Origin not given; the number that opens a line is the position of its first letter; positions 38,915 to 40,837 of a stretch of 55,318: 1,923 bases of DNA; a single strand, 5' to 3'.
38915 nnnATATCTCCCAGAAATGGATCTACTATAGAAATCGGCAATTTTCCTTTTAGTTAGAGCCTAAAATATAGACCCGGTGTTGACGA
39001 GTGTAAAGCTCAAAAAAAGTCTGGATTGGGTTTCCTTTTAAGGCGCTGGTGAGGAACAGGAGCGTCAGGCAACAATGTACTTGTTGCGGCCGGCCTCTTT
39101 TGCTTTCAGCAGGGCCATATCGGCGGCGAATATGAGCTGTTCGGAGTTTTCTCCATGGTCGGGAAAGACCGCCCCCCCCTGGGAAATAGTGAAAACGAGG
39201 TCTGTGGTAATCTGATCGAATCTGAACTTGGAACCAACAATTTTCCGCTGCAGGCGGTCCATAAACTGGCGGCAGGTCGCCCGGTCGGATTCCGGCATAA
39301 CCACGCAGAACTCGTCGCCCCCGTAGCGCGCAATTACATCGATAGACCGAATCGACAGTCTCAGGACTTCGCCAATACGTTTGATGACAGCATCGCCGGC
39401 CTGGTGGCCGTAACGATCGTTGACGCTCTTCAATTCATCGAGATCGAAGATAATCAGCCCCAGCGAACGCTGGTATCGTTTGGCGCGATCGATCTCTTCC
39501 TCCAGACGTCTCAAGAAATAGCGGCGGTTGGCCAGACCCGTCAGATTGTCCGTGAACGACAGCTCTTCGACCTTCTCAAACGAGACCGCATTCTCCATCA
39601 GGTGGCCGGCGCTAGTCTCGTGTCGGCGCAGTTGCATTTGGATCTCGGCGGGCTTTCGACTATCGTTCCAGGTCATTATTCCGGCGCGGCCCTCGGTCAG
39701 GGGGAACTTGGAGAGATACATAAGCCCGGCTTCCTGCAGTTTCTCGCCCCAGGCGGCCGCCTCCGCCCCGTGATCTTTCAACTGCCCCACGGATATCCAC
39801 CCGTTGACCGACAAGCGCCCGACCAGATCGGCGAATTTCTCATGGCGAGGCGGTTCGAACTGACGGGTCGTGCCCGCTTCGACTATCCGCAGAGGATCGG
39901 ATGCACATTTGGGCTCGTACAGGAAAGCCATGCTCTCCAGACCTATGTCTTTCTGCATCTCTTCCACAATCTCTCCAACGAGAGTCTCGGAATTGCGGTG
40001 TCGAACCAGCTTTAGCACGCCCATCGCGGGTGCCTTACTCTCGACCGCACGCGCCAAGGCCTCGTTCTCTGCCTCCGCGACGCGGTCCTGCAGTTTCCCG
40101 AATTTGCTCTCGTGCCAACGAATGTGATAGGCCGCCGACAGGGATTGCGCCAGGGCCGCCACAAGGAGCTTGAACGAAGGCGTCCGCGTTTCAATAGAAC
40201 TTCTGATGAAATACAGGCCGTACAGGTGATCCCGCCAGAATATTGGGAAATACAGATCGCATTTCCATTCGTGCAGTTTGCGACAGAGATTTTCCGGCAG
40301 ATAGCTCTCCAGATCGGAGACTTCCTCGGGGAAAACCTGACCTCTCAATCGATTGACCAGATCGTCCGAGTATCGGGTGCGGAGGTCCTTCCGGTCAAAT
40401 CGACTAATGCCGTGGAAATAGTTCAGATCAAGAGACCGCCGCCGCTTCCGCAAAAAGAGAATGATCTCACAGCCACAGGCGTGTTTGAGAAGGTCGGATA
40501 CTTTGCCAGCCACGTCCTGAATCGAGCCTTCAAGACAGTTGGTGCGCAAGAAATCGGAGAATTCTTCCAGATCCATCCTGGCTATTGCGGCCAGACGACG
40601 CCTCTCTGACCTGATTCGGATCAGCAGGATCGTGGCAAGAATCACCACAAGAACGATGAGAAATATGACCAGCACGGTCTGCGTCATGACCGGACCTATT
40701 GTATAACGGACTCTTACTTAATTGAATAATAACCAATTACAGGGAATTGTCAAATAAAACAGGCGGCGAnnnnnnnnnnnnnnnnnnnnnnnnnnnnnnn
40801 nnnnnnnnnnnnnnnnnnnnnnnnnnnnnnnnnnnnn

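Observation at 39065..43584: HsbR/HsbA/HsbD-like triad (kinase-phosphatase, STAS, GGDEF) with no sigma factor: partner switching probably wired to c-di-GMP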

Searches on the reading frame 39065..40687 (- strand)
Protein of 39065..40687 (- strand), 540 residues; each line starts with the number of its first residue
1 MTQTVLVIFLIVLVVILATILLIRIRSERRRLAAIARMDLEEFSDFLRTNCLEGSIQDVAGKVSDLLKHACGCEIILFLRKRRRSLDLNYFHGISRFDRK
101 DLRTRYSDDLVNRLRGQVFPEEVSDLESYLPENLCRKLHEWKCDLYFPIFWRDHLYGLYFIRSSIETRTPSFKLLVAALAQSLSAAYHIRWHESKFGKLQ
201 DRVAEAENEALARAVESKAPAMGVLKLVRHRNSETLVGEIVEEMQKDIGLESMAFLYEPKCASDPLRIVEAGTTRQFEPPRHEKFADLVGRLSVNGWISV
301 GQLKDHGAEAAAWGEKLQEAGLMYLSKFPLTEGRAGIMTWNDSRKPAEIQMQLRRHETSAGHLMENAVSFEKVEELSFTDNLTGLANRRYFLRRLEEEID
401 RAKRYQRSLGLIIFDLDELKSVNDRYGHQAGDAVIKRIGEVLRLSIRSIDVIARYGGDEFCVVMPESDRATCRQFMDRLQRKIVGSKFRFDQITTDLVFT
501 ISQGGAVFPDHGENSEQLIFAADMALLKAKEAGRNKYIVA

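Call 3: search_protein_families(library=pfam, proteins=[window:39065-40687:-], max_evalue=0.01)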
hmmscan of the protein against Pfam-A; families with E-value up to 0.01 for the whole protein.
window:39065-40687:- (540 aa): 1 family
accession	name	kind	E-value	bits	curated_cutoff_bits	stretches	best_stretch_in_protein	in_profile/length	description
PF00990.26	GGDEF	-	3.5e-46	157.4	23.8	1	378-536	2-161/161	Diguanylate cyclase, GGDEF domain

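Call 7: search_protein_families(library=ncbifam, proteins=[window:39065-40687:-], max_evalue=0.001)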
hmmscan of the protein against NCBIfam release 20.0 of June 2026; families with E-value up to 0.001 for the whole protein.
window:39065-40687:- (540 aa): 22 families
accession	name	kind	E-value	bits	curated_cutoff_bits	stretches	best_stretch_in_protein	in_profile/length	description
TIGR00254.1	GGDEF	domain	2.6e-49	167.1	37.4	1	374-539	2-166/168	diguanylate cyclase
NF007135.0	PRK09581.1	equivalog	1.6e-46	159.1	474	1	347-538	266-453/457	PleD family two-component system response regulator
NF038266.1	diguan_SiaD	equivalog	7e-44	150.1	290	1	371-536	88-251/252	biofilm regulation diguanylate cyclase SiaD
NF051473.1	DigCycDgcsShew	equivalog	1.3e-37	129.8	400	1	353-539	111-290/291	diguanylate cyclase DgcS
NF047654.1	DiguCycDgcRLepto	equivalog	2.7e-35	121.7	500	1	371-538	127-294/295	diguanylate cyclase DgcR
NF007380.0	PRK09894.1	equivalog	9.4e-34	117.1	256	1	375-539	127-286/296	diguanylate cyclase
NF007423.1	PRK09966.1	equivalog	1.3e-33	116.5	325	1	377-530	239-390/390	diguanylate cyclase DgcN/YfiN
NF041606.1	dguan_cyc_DgcA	equivalog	2.7e-32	112.1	370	1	366-539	167-338/340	diguanylate cyclase DgcA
NF045675.1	PhdiestaseDibA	equivalog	6.1e-31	107.4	980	1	371-538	197-362/623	phosphodiesterase DibA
NF007298.0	PRK09776.1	equivalog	2.2e-30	105.3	1135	1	379-539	686-844/1111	diguanylate cyclase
NF007474.0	PRK10060.1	equivalog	3.3e-30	104.9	782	1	364-539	224-394/663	cyclic di-GMP phosphodiesterase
NF007599.0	PRK10245.1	equivalog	6.2e-30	103.9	402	1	371-540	204-370/371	diguanylate cyclase AdrA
NF011955.1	PRK15426.1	equivalog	3.3e-28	98.2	408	1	377-538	398-559/564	cellulose biosynthesis regulator diguanylate cyclase DgcQ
NF040885.1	diguan_DgcJ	equivalog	3e-24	85.7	500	1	371-533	335-489/493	diguanylate cyclase DgcJ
NF047872.1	GGDEF_GdpS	equivalog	9.4e-24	84.3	400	1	372-537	182-347/355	GGDEF domain-containing protein GdpS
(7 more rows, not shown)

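Call 19: find_homologous_proteins(query=window:39065-40687:-, max_evalue=1e-10)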
Query window:39065-40687:- (540 aa): 2422 proteins with E <= 1e-10 among 8000 candidates; the best 120 are listed.
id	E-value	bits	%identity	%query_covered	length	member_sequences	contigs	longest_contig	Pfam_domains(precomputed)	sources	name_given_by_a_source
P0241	0.0e+0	1211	100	100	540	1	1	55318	PF00990.27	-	-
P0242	0.0e+0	1035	85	100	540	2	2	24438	PF00990.27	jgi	-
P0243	0.0e+0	1016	82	100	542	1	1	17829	PF00990.27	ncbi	-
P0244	3.8e-295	997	81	100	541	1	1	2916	PF00990.27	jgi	jgi:diguanylate cyclase (GGDEF)-like protein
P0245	1.7e-277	939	76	100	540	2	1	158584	PF00990.27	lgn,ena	-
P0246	1.9e-267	906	75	100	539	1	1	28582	PF00990.27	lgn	-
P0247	9.8e-213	726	61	100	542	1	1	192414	PF00990.27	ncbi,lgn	-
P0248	8.2e-191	653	54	95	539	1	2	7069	PF00990.27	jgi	-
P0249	6.9e-186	637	55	96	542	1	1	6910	PF00990.27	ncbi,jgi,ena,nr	ncbi:MAG: GGDEF domain-containing protein [candidate division Zixibacteria bacterium]|nr:GGDEF domai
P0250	9.1e-186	637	52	99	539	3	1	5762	PF00990.27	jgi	-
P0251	2.5e-183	629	57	95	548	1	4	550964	PF00990.27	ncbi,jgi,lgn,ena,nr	ncbi:MAG TPA: GGDEF domain-containing protein [Acidobacteriota bacterium]|nr:GGDEF domain-containing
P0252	8.8e-183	627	53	99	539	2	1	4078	PF00990.27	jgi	-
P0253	1.0e-182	627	52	100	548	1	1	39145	PF00990.27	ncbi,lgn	ncbi:MAG: GGDEF domain-containing protein [Candidatus Zixiibacteriota bacterium]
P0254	5.3e-180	618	51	96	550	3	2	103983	PF00990.27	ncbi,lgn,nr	ncbi:MAG: GGDEF domain-containing protein [candidate division Zixibacteria bacterium]|nr:GGDEF domai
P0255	6.0e-180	617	51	96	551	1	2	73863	PF00990.27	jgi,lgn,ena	-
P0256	1.2e-179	616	51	96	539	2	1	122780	PF00990.27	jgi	-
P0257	4.9e-179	614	51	100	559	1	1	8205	PF00990.27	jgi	jgi:diguanylate cyclase (GGDEF)-like protein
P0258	6.2e-179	614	51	95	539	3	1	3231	PF00990.27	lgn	-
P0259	1.4e-177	610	50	100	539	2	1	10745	PF00990.27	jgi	jgi:diguanylate cyclase (GGDEF)-like protein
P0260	3.1e-177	608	50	96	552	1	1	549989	PF00990.27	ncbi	ncbi:MAG: GGDEF domain-containing protein [Candidatus Zixiibacteriota bacterium]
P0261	1.1e-176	607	51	99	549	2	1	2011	PF00990.27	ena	-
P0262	2.7e-176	605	51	96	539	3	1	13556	PF00990.27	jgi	jgi:diguanylate cyclase (GGDEF)-like protein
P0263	8.2e-176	604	51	99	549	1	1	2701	PF00990.27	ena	-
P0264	1.9e-175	603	49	100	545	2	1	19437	PF00990.27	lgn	-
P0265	4.1e-175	601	50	100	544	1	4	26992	PF00990.27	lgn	-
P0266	7.1e-175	601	50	99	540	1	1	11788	PF00990.27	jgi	jgi:diguanylate cyclase (GGDEF)-like protein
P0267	1.5e-174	600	51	100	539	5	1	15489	PF00990.27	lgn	-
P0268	2.2e-174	599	50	99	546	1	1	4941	PF00990.27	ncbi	ncbi:MAG: GGDEF domain-containing protein [Candidatus Zixiibacteriota bacterium]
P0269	2.4e-174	599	50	93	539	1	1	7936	PF00990.27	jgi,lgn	jgi:diguanylate cyclase (GGDEF)-like protein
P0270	3.4e-174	598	51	99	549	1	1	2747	PF00990.27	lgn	-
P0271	3.6e-174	598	50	100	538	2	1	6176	PF00990.27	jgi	jgi:diguanylate cyclase (GGDEF)-like protein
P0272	3.3e-173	595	50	95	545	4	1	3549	PF00990.27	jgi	-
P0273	3.7e-173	595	51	100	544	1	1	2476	PF00990.27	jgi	jgi:diguanylate cyclase (GGDEF)-like protein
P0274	9.9e-173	594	49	100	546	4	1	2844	PF00990.27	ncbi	-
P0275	3.3e-172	592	50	99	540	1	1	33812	PF00990.27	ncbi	ncbi:MAG: GGDEF domain-containing protein [Candidatus Zixiibacteriota bacterium]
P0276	5.5e-172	591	49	99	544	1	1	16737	PF00990.27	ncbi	-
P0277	6.4e-172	591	52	99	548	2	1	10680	PF00990.27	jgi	-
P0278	2.4e-171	589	51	96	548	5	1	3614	PF00990.27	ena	-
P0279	3.4e-171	589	49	100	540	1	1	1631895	PF00990.27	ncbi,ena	-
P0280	4.9e-171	588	50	99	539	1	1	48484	PF00990.27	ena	-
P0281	4.9e-171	588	51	93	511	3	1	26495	PF00990.27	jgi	-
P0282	5.0e-171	588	50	95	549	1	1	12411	PF00990.27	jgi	-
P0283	2.1e-170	586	50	95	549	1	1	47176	PF00990.27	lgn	-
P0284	2.1e-170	586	53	93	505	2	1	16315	PF00990.27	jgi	-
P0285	2.9e-170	585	49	100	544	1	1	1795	PF00990.27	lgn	-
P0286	1.0e-169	584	48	100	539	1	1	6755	PF00990.27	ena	-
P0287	1.3e-169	583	50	99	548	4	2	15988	PF00990.27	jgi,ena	jgi:diguanylate cyclase (GGDEF)-like protein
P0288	7.7e-168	577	48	100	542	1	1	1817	PF00990.27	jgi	-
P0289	1.1e-167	577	48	96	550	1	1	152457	PF00990.27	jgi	jgi:diguanylate cyclase (GGDEF)-like protein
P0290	6.1e-167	575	51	93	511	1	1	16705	PF00990.27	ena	-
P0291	9.1e-167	574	48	96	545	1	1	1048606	PF00990.27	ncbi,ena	-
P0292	9.1e-167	574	49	100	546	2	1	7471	PF00990.27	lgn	-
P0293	1.2e-166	574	48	99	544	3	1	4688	PF00990.27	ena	-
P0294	1.5e-166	573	49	99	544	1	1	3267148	PF00990.27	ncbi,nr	ncbi:MAG: GGDEF domain-containing protein [Candidatus Zixiibacteriota bacterium]|nr:MAG: GGDEF domai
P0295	1.6e-166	573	51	93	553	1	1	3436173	PF00990.27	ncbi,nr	ncbi:MAG: GGDEF domain-containing protein [Candidatus Zixiibacteriota bacterium]|nr:MAG: GGDEF domai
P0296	2.1e-166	573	49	99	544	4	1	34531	PF00990.27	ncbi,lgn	-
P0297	3.2e-166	572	49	96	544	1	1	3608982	PF00990.27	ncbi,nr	ncbi:MAG: GGDEF domain-containing protein [Candidatus Zixiibacteriota bacterium]|nr:MAG: GGDEF domai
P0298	4.6e-166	572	48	93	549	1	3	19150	PF00990.27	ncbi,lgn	-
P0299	1.2e-165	570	48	99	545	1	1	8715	PF00990.27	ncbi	-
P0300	3.7e-165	569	46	99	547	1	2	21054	PF00990.27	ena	-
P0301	6.0e-165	568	48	99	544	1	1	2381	PF00990.27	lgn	-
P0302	6.5e-165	568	49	95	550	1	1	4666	PF00990.27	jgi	jgi:diguanylate cyclase (GGDEF)-like protein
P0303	9.5e-165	567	48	100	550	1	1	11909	PF00990.27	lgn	-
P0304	1.6e-164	567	49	96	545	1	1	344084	PF00990.27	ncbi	ncbi:MAG: GGDEF domain-containing protein [Candidatus Zixiibacteriota bacterium]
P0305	5.1e-164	565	49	100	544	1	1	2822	PF00990.27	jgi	jgi:diguanylate cyclase (GGDEF)-like protein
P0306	1.1e-163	564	49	100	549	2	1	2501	PF00990.27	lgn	-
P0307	1.9e-163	563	50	100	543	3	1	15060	PF00990.27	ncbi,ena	-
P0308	1.4e-162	560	48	100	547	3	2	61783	PF00990.27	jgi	-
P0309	2.9e-162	559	48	99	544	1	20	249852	PF00990.27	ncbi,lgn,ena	-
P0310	4.3e-162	559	49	99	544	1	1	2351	PF00990.27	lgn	-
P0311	3.2e-161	556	48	100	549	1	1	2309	PF00990.27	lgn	-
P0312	5.8e-161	555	50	99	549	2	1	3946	PF00990.27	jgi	jgi:diguanylate cyclase (GGDEF)-like protein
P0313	8.2e-161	554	47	99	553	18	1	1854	PF00990.27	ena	-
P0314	8.5e-161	554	48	100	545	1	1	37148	PF00990.27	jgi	-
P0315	1.1e-160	554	51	96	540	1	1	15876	PF00990.27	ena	-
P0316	2.3e-160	553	48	99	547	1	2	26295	PF00990.27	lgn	-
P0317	3.2e-160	552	46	97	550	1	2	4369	PF00990.27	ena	-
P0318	4.2e-160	552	48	100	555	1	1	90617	PF00990.27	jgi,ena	-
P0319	5.3e-160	552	47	100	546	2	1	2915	PF00990.27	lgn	-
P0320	7.1e-160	551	47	100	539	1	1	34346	PF00990.27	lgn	-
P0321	9.1e-160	551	48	99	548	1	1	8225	PF00990.27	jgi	jgi:diguanylate cyclase (GGDEF)-like protein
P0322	1.0e-159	551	46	100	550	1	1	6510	PF00990.27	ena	-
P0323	1.9e-159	550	47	99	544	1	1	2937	PF00990.27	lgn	-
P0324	4.1e-159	549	47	96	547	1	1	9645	PF00990.27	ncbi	-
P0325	1.1e-158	547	47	99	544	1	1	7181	PF00990.27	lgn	-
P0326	2.1e-158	546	48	99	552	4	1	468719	PF00990.27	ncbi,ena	-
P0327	2.1e-158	546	48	99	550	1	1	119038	PF00990.27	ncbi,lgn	-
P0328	2.5e-158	546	47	100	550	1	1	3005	PF00990.27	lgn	-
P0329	3.1e-158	546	46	94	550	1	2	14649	PF00990.27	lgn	-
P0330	7.2e-158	545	47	100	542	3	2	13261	PF00990.27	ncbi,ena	-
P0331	8.6e-158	544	47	99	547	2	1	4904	PF00990.27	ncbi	-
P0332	9.9e-158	544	47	99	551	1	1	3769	PF00990.27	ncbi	-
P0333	1.2e-157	544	47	100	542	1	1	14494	PF00990.27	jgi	jgi:diguanylate cyclase (GGDEF)-like protein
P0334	1.9e-157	543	46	100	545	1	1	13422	PF00990.27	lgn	-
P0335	2.2e-157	543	47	95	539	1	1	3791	PF00990.27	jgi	jgi:diguanylate cyclase (GGDEF)-like protein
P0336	1.2e-156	541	46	100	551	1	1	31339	PF00990.27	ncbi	ncbi:MAG: GGDEF domain-containing protein [bacterium]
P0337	1.3e-156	540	46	97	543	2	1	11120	PF00990.27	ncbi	-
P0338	1.7e-156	540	48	100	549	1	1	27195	PF00990.27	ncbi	-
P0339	2.2e-156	540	47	100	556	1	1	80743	PF00990.27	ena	-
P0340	2.3e-156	540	46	94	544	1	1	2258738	PF00990.27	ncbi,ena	-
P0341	4.5e-156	539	51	92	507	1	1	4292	PF00990.27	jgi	jgi:diguanylate cyclase (GGDEF)-like protein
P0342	4.6e-156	539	47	99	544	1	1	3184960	PF00990.27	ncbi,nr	ncbi:MAG: GGDEF domain-containing protein [Candidatus Zixiibacteriota bacterium]|nr:MAG: GGDEF domai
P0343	5.6e-156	538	45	100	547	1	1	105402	PF00990.27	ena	-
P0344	1.2e-155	537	48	96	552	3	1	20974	PF00990.27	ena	-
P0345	1.8e-155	537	45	99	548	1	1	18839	PF00990.27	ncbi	-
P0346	7.2e-155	535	47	100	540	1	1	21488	PF00990.27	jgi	jgi:diguanylate cyclase (GGDEF)-like protein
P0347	1.5e-154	534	47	96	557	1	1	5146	PF00990.27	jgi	jgi:diguanylate cyclase (GGDEF)-like protein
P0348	1.7e-154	533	45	100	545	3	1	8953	PF00990.27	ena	-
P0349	2.5e-154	533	46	95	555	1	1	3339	PF00990.27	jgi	-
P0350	3.8e-154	532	45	95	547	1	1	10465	PF00990.27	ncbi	-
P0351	7.5e-154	531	45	99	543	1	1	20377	PF00990.27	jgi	-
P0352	2.1e-153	530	47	99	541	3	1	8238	PF00990.27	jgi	-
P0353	2.6e-153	530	45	100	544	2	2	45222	PF00990.27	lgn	-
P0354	4.6e-153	529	46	99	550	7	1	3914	PF00990.27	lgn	-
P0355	5.7e-153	528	46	95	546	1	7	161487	PF00990.27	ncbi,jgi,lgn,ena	-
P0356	6.7e-153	528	46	100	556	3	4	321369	PF00990.27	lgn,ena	-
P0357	3.3e-152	526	46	100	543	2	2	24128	PF00990.27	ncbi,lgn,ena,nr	ncbi:MAG: GGDEF domain-containing protein [candidate division Zixibacteria bacterium]|nr:GGDEF domai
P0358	4.1e-152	526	46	100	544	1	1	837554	PF00990.27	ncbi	-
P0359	4.1e-152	526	47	99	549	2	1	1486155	PF00990.27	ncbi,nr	ncbi:MAG: GGDEF domain-containing protein [bacterium]|nr:GGDEF domain-containing protein [bacterium]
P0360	6.0e-152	525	48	100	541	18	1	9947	PF00990.27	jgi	jgi:diguanylate cyclase (GGDEF)-like protein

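Call 34: search_solved_structures(query=window:39065-40687:-, max_evalue=1e-20, show_alignments=2)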
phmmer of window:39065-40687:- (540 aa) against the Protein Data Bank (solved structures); distinct sequences matched with E-value up to 1e-20: 32.
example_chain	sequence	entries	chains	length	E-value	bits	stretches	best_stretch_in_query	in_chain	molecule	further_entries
3ign_A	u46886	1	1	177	3.7e-35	124.8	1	371-539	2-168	Diguanylate cyclase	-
6zxm_A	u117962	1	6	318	8.5e-31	110.4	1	370-538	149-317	Putative GGDEF/response regulator receiver domain protein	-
5euh_A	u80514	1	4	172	2.2e-29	105.8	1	379-540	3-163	Putative GGDEF domain membrane protein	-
6zxb_A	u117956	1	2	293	5.2e-29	104.5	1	370-538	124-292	Putative GGDEF/response regulator receiver domain protein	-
6zxc_A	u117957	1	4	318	6.5e-29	104.2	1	370-538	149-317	Putative GGDEF/response regulator receiver domain protein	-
4urs_A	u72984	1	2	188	1.5e-27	99.7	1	356-532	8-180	DIGUANYLATE CYCLASE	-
6d9m_A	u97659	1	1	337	3.8e-27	98.4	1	377-536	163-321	Fusion protein of Endolysin,Response receiver sensor diguanylate cyclase, GAF domain-conta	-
3i5c_A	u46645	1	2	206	5.3e-27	97.9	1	361-536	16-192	Fusion of General control protein GCN4 and WSPR response regulator protein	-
3i5a_A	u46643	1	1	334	1e-26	96.9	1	374-537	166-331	Response regulator/GGDEF domain protein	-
5llw_B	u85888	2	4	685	2.3e-26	95.8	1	369-536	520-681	Diguanylate cyclase (GGDEF) domain-containing protein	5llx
9t28_A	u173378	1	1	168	2.9e-26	95.5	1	379-536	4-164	diguanylate cyclase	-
9g86_A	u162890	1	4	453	3.6e-26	95.2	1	370-537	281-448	Response regulator PleD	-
9g85_A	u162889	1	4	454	3.6e-26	95.1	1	370-537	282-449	Response regulator PleD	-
2wb4_A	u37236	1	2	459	3.7e-26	95.1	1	370-537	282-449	DIGUANYLATE CYCLASE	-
1w25_A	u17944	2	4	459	3.7e-26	95.1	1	370-537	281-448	STALKED-CELL DIFFERENTIATION CONTROLLING PROTEIN | RESPONSE REGULATOR PLED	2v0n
6et7_A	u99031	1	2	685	5.6e-26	94.5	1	369-536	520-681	Diguanylate cyclase (GGDEF) domain-containing protein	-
7e6g_A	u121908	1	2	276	1.6e-24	89.7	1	373-539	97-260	Putative GGDEF domain protein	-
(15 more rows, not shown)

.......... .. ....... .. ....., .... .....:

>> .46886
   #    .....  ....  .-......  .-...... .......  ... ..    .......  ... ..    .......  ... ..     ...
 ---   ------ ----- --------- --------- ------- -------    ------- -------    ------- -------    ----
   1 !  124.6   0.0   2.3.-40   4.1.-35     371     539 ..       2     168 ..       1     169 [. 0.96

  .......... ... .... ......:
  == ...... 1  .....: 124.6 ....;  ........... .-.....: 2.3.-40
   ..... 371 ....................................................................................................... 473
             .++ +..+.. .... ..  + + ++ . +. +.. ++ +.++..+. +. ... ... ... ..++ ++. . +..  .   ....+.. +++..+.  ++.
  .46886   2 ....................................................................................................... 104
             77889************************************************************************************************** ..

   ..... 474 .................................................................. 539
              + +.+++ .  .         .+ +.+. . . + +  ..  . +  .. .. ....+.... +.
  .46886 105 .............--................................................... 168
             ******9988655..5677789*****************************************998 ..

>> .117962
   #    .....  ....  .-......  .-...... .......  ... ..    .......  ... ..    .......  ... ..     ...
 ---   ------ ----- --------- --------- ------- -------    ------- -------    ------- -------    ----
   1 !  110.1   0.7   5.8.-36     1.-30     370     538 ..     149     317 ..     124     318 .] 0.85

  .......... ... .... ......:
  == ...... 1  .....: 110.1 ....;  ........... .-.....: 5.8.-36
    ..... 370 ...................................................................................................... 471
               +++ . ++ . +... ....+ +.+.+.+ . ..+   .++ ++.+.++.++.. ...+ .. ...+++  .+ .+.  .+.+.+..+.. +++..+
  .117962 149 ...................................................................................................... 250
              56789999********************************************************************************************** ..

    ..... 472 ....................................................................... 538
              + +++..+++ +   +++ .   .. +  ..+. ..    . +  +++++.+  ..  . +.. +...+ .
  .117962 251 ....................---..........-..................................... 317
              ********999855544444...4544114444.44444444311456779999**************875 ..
